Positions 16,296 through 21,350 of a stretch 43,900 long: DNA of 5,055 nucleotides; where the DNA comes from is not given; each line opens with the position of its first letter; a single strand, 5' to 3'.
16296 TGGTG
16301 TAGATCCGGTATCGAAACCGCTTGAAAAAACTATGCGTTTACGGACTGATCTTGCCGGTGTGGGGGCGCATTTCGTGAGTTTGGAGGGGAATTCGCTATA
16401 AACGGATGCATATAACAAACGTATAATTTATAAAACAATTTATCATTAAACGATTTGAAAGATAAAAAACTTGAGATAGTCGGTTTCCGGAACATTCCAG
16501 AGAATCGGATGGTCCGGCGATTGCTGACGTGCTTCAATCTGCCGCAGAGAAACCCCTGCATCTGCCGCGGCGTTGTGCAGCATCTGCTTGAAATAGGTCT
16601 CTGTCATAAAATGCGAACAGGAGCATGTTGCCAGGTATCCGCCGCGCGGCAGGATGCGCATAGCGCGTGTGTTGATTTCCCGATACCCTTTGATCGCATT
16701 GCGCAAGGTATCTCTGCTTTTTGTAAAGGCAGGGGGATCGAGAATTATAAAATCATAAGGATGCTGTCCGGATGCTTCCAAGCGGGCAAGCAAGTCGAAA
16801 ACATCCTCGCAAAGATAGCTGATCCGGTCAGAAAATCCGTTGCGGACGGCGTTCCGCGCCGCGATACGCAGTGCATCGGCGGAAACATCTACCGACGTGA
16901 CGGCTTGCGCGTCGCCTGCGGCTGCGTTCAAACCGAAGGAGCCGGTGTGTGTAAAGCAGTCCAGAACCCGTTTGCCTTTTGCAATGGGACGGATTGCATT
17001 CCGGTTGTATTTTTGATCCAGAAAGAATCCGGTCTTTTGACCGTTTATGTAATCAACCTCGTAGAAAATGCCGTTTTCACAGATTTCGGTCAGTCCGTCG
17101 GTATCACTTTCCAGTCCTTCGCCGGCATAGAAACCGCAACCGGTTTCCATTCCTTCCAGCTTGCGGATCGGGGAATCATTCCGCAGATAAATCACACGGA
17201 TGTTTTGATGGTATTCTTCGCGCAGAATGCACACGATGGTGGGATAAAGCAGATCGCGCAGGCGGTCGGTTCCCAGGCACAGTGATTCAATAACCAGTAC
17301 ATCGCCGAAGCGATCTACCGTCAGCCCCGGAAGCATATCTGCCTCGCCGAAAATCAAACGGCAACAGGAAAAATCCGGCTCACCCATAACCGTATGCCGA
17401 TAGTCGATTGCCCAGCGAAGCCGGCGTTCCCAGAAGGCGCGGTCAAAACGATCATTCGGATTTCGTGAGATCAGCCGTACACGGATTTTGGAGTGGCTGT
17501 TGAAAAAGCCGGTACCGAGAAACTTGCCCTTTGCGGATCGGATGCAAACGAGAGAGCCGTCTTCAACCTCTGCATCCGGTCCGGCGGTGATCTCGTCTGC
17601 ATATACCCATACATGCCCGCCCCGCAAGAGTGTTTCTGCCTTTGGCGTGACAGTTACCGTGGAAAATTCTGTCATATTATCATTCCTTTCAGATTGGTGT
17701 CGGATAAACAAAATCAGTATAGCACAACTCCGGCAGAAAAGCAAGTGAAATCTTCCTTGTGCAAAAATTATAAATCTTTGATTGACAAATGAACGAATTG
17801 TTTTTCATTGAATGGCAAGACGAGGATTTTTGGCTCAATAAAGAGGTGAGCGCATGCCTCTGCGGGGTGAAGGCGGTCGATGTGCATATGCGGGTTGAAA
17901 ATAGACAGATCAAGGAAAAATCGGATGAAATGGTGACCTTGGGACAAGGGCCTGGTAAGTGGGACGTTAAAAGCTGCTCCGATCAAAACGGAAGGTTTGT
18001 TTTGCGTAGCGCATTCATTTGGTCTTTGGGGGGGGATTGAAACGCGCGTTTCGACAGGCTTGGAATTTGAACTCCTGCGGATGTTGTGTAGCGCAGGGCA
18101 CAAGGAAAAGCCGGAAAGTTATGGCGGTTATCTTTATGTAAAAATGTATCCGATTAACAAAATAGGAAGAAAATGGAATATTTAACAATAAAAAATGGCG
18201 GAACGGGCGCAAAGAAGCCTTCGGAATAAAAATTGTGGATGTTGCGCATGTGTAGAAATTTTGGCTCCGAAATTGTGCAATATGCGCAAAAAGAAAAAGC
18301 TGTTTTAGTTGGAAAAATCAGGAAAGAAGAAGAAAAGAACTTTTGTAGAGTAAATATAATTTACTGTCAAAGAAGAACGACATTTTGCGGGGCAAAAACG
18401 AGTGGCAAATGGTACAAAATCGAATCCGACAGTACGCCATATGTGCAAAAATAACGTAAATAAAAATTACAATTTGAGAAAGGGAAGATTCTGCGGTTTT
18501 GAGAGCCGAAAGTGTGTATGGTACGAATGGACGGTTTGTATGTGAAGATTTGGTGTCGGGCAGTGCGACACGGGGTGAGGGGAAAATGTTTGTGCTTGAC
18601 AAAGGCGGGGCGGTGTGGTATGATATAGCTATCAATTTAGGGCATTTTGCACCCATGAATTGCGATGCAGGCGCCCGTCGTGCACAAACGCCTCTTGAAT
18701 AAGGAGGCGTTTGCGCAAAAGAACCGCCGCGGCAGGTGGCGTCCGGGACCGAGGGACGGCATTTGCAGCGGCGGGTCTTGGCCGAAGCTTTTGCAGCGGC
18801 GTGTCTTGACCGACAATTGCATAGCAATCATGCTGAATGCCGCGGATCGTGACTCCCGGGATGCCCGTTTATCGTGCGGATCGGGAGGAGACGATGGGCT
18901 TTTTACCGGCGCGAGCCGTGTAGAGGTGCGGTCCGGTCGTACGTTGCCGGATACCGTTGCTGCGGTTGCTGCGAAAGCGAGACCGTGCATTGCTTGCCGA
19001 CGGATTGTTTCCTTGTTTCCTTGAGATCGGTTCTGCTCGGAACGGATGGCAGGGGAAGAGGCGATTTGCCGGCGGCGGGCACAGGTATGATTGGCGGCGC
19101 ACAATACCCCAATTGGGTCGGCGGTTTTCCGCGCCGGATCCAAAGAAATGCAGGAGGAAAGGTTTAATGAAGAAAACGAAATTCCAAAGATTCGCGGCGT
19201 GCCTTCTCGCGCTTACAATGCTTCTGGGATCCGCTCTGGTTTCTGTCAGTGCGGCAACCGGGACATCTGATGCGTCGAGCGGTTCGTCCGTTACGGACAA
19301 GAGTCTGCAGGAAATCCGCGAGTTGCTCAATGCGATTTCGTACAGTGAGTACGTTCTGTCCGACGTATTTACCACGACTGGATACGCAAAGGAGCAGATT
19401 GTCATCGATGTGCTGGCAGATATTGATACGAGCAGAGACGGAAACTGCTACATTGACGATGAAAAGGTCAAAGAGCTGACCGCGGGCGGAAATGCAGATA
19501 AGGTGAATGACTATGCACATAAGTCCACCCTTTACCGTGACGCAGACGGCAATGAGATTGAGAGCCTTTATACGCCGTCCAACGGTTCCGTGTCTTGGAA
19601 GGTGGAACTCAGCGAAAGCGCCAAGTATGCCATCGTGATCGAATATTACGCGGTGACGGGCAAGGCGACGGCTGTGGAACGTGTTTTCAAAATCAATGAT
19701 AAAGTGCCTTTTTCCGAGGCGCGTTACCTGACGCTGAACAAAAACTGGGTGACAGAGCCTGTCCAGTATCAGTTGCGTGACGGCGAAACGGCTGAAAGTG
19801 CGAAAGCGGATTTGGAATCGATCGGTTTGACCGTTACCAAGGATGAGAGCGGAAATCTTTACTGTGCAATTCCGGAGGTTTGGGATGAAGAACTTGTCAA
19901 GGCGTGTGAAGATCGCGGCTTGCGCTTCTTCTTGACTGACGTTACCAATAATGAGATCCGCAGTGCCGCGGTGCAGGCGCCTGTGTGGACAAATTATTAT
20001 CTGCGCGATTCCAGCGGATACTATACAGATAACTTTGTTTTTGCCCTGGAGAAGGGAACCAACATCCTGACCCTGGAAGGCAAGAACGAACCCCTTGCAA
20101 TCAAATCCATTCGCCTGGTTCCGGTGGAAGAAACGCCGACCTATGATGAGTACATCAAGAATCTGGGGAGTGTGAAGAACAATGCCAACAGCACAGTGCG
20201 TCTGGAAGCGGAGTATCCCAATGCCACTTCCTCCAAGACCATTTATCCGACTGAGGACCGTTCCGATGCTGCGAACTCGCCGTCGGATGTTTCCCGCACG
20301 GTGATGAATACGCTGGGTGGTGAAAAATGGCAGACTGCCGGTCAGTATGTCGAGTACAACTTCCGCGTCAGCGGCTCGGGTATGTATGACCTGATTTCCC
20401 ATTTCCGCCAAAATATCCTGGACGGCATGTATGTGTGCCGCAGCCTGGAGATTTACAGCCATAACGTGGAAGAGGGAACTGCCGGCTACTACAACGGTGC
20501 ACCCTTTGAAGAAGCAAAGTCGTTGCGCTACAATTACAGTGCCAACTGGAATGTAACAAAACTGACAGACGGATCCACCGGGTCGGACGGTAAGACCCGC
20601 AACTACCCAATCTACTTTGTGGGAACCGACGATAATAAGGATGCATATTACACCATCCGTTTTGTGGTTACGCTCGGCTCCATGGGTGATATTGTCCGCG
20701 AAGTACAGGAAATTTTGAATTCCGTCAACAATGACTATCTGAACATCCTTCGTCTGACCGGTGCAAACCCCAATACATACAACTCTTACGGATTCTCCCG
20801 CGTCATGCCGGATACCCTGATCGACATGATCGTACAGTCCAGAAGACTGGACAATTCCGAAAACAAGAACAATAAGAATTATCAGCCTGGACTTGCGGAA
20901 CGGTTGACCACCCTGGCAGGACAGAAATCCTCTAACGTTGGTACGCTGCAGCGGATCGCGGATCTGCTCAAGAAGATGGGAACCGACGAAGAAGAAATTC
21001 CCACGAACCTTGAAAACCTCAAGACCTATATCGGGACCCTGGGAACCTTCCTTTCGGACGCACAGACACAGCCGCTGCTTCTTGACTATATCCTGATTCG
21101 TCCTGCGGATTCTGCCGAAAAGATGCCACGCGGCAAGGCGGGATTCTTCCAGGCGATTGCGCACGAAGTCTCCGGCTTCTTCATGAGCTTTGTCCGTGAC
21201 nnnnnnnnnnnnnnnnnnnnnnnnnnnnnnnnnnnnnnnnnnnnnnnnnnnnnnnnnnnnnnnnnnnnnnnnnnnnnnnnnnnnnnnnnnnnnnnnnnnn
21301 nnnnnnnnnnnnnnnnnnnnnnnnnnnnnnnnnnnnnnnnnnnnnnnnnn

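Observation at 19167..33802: Seven-gene operon with a giant binding protein, two full ABC permease pairs, two huge surface or membrane proteins, and no ATPase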

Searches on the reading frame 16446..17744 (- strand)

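Call 8: search_protein_families(library=pfam, proteins=[window:16446-17744:-], max_evalue=0.001)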
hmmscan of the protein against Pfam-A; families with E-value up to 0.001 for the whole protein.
window:16446-17744:- (432 aa): 9 families
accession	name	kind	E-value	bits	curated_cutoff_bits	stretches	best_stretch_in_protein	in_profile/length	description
PF10672.15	Methyltrans_SAM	-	2.2e-26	93.2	27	1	209-393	76-256/286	S-adenosylmethionine-dependent methyltransferase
PF17785.7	PUA_3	-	2.3e-20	72.6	22.6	1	30-94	1-64/64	PUA-like domain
PF03602.21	Cons_hypoth95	-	2.8e-10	40.6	24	1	249-343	34-126/182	Conserved hypothetical protein 95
PF13847.12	Methyltransf_31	-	1.5e-09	38.1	27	1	255-384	2-117/145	Methyltransferase domain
PF05175.20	MTS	-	8.7e-08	32.4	23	1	256-392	31-157/170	Methyltransferase small domain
PF09445.16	Methyltransf_15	-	2.4e-05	24.4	22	1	258-338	2-80/165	RNA cap guanine-N2 methyltransferase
PF01170.24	UPF0020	-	0.00011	22.5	22.3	1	278-387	75-178/197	RMKL-like, methyltransferase domain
PF02475.24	TRM5-TYW2_MTfase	-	0.00015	22.2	28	1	221-318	3-99/164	TRM5/TYW2 methyltransferase domain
PF13649.12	Methyltransf_25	-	0.00016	22.7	27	1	260-319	1-59/97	Methyltransferase domain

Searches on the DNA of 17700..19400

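Call 31: search_rna_families(source=window, start=17700, end=19400, threshold=evalue, max_evalue=1)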
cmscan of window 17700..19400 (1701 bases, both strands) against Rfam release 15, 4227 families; matches with E-value up to 1: 6.
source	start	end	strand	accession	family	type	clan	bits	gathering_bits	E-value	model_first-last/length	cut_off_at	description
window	18241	18354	-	RF02706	TeloSII_ncR30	Gene; sRNA;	-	26.5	86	0.0017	1-226/226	no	TeloSII non coding RNA 30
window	18674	18798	+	RF02600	BASRCI27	Gene; sRNA;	-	21.7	59.8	0.052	1-167/167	no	Brucella sRNA CI27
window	19062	19180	+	RF02226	sX7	Gene; sRNA;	-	20.3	55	0.41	1-95/95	no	Xanthomonas sRNA sX7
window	19048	19089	+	RF02040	HOTTIP_1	Gene; lncRNA;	-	17.5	50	0.75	1-57/57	no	HOXA transcript at the distal tip, conserved region 1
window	18254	18316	+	RF02248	Six3os1_3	Gene; lncRNA;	-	17.3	40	0.12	1-75/75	no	Six3os1 conserved region 3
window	18685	18713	+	RF02609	BSR0602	Gene; sRNA;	-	16.1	191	0.96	132-160/169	no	Brucella sRNA 0602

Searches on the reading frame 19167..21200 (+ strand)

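Call 26: search_protein_families(library=pfam, proteins=[window:19167-21200:+], max_evalue=5)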
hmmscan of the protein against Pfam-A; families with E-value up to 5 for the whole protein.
window:19167-21200:+ (678 aa): 1 family
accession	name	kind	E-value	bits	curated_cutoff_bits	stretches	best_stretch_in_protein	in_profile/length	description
PF25275.1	Golvesin_C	-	0.59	10.6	31.6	1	136-171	37-72/132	Golvesin C-terminal domain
